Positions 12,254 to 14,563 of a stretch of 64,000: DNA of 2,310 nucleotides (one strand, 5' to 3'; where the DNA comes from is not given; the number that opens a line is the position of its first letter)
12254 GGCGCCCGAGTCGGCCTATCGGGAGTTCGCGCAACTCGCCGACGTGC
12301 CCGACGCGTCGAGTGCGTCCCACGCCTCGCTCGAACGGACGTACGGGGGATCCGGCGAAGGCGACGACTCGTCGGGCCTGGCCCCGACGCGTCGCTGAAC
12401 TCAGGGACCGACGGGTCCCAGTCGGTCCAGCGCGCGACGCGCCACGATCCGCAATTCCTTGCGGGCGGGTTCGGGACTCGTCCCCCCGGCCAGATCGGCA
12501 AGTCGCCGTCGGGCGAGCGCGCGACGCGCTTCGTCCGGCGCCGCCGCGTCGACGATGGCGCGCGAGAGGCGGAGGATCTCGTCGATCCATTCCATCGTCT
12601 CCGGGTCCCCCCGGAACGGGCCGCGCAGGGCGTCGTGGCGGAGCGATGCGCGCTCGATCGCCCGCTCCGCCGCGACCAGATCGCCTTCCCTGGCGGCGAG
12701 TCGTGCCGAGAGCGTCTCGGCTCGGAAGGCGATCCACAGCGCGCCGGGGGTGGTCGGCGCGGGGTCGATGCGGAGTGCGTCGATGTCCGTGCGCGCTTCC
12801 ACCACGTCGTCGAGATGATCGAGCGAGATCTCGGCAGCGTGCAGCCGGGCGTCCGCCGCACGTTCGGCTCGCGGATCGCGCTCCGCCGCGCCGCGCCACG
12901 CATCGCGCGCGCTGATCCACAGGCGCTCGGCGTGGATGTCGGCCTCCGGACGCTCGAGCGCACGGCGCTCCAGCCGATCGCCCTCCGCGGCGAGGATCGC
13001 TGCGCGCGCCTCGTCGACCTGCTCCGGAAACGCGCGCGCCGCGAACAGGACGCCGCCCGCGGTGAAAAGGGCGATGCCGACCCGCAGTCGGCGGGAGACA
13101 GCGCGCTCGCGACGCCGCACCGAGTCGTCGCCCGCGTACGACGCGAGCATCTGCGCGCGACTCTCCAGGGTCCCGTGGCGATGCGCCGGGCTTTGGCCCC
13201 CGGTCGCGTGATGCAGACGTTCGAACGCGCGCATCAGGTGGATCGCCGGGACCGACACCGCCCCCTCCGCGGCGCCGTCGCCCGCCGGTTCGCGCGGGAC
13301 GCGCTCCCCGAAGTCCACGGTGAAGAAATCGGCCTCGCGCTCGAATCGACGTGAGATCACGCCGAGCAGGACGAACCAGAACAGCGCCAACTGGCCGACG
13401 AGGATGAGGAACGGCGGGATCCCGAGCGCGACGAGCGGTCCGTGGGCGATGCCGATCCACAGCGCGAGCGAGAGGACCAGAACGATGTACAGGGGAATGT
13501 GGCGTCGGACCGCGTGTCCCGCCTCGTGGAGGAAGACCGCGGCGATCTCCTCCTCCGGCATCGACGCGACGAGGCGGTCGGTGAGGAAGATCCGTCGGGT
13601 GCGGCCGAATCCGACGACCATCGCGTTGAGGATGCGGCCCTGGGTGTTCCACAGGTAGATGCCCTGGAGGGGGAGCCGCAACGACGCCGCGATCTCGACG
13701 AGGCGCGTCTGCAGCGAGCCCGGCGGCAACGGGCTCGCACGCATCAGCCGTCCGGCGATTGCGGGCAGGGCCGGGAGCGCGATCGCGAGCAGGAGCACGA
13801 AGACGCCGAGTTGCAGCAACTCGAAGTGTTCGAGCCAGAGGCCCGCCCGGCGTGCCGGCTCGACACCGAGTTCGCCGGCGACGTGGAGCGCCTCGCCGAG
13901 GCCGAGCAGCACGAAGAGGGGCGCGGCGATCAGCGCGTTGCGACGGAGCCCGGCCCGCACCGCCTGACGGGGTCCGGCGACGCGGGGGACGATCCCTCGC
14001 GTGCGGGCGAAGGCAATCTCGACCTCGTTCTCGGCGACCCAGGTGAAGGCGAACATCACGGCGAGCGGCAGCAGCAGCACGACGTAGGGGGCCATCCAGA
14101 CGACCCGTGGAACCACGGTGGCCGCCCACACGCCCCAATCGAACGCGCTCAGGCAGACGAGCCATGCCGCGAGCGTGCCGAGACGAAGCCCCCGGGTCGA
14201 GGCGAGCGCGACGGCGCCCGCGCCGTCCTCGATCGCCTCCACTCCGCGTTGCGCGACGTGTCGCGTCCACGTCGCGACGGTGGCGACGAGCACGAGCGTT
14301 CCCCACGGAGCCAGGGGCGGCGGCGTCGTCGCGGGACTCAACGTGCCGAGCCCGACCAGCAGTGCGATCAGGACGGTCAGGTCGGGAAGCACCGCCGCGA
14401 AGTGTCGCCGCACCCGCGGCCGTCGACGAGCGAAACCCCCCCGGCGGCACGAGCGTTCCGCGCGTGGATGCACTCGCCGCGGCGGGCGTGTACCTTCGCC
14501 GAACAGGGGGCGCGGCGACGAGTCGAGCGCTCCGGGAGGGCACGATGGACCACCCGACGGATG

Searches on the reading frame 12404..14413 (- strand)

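Call 62: search_protein_families(library=pfam, proteins=[window:12404-14413:-], max_evalue=0.0001)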
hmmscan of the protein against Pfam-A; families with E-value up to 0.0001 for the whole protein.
window:12404-14413:- (670 aa): 1 family
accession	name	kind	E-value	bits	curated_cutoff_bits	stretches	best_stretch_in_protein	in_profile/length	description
PF01435.24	Peptidase_M48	-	1.4e-15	58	20.3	1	232-371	5-153/186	Peptidase family M48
